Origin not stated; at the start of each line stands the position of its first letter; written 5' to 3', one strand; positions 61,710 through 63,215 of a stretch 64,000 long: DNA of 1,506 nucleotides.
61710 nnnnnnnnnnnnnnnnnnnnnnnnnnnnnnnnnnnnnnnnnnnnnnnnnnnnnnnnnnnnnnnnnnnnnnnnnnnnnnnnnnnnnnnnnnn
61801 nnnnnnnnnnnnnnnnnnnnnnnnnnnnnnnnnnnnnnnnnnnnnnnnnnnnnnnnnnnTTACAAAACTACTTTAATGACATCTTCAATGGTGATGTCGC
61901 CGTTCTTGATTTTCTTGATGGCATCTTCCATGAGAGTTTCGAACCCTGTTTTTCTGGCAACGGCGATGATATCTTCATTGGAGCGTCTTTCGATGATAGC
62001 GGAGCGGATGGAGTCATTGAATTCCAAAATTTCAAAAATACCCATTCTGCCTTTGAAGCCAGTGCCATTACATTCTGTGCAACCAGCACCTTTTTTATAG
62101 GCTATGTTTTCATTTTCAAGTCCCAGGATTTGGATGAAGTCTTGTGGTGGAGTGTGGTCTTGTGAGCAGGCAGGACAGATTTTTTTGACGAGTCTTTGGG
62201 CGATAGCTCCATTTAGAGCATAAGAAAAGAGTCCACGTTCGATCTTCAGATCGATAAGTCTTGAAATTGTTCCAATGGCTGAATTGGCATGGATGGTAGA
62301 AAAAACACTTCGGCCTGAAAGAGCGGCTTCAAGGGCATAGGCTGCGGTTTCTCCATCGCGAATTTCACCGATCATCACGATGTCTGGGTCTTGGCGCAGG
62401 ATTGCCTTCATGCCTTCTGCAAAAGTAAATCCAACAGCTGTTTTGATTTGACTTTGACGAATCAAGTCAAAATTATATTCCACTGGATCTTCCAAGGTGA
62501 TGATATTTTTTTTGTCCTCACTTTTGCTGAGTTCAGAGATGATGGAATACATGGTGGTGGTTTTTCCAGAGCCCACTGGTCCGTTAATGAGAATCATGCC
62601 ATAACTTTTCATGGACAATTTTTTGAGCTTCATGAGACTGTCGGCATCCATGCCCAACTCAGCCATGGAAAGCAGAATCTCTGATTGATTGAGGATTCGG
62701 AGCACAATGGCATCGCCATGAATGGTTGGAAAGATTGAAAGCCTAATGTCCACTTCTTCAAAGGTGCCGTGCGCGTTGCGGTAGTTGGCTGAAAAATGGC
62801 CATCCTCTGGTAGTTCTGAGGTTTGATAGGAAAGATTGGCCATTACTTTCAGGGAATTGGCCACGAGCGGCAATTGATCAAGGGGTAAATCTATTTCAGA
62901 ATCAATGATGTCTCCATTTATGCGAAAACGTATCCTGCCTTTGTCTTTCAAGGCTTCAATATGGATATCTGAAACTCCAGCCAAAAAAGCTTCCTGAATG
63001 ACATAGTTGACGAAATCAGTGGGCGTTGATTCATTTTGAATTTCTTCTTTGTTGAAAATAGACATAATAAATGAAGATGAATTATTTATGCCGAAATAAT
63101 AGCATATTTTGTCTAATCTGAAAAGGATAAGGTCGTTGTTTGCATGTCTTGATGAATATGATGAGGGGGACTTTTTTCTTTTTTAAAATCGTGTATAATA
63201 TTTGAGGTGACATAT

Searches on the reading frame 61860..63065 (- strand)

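Call 75: search_protein_families(library=pfam, max_evalue=0.000001, proteins=[window:61860-63065:-])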
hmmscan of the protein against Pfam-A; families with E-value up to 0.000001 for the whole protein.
window:61860-63065:- (401 aa): 1 family
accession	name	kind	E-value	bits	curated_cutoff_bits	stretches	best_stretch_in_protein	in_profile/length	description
PF00437.27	T2SSE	-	7.5e-102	341.2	24.9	1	16-397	9-369/370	Type II/IV secretion system protein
